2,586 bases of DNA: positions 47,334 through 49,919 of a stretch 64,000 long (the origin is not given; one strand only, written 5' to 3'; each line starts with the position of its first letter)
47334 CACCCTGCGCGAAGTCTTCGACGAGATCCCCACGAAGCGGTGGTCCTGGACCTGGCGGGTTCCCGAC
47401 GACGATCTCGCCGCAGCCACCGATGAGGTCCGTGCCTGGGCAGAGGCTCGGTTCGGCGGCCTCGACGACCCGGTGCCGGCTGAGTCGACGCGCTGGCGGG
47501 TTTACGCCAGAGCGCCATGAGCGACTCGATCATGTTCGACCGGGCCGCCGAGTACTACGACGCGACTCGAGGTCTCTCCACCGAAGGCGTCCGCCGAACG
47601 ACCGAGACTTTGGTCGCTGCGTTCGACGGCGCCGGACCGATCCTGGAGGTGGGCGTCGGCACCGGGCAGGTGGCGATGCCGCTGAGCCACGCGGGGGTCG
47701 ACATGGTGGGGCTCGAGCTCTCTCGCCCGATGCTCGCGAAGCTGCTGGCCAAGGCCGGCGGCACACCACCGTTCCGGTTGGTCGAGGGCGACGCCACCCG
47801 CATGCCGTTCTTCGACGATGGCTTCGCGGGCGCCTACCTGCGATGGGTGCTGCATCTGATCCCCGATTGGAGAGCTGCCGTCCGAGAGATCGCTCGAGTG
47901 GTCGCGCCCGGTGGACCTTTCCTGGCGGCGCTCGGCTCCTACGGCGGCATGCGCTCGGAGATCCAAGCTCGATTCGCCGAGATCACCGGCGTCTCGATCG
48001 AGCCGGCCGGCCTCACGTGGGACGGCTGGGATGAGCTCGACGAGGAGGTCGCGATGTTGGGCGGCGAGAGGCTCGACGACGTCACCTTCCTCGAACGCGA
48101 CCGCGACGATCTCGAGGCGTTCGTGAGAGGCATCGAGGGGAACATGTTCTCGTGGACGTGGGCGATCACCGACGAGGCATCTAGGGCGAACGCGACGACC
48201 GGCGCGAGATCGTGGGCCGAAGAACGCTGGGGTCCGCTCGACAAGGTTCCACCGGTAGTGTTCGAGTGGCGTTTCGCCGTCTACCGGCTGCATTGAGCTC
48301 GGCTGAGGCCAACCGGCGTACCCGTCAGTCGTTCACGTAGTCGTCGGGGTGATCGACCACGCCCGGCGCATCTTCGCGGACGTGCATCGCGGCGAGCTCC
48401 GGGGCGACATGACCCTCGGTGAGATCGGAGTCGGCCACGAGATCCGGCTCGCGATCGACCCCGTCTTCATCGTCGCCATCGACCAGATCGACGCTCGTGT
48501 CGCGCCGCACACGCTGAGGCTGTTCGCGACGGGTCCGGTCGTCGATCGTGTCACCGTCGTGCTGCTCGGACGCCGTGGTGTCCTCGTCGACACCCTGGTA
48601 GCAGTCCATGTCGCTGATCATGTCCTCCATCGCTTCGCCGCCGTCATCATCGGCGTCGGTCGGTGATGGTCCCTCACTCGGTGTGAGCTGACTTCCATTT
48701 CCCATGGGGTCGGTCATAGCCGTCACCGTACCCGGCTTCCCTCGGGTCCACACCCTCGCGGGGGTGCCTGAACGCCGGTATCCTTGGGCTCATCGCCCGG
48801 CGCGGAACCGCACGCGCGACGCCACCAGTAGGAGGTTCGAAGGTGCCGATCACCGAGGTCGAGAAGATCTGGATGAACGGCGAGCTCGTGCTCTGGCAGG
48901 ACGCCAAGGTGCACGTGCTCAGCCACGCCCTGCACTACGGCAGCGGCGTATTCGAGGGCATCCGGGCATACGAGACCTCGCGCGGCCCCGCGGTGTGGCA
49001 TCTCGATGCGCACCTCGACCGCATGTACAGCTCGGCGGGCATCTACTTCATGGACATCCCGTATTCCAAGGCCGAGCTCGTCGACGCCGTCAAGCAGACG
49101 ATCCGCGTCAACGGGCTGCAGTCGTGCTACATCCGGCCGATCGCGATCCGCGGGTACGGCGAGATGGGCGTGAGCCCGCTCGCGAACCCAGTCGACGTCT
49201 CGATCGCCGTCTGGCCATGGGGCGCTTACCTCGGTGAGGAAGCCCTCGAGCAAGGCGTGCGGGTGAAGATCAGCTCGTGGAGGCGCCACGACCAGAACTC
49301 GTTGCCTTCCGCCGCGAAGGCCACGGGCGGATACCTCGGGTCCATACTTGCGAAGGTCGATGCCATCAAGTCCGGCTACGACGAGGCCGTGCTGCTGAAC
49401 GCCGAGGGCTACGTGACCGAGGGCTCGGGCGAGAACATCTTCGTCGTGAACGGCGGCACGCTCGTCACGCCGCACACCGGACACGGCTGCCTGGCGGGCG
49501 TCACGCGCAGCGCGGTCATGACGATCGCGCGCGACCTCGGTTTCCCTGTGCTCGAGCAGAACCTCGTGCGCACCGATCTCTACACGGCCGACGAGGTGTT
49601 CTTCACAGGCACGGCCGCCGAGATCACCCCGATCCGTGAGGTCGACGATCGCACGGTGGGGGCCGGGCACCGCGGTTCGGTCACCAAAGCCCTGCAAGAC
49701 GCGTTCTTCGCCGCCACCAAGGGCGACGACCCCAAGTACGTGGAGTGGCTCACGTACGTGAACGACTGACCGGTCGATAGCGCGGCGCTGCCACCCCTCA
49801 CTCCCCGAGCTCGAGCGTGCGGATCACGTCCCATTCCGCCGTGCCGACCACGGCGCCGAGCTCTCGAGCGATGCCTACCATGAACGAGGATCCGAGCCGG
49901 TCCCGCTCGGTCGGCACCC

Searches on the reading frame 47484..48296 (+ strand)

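Call 83: search_protein_families(library=pfam, max_evalue=0.00001, proteins=[window:47484-48296:+])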
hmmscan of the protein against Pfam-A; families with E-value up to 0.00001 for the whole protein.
window:47484-48296:+ (270 aa): 5 families
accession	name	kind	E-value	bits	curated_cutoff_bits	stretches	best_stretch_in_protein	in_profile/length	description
PF08241.18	Methyltransf_11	-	1.2e-18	67.9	21.2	1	54-147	1-94/95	Methyltransferase domain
PF13649.12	Methyltransf_25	-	1.2e-16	61.6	27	1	53-144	1-97/97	Methyltransferase domain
PF08242.18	Methyltransf_12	-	2.2e-09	38.4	30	1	54-145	1-97/98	Methyltransferase domain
PF13489.12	Methyltransf_23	-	3.5e-08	33.8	27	1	37-146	10-114/164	Methyltransferase domain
PF01209.24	Ubie_methyltran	-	2.7e-07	30.6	20.1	1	37-147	36-150/233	ubiE/COQ5 methyltransferase family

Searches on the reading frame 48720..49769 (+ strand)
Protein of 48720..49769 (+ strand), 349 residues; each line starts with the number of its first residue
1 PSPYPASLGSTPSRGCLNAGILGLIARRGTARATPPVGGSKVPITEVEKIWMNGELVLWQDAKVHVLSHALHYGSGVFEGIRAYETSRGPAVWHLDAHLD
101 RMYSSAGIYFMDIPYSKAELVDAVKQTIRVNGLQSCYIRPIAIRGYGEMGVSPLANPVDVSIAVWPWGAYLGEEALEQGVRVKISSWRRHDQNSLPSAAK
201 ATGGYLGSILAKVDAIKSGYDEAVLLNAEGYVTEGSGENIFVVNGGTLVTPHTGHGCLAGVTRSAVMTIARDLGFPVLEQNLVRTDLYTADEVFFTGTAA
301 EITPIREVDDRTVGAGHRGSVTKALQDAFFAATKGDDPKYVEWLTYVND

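Call 83: search_protein_families(library=pfam, max_evalue=0.00001, proteins=[window:48720-49769:+])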
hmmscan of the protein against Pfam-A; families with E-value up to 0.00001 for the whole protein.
window:48720-49769:+ (349 aa): 1 family
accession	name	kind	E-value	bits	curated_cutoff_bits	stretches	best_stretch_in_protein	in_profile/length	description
PF01063.24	Aminotran_4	-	2.3e-55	188.3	28.5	1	76-308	1-223/223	Amino-transferase class IV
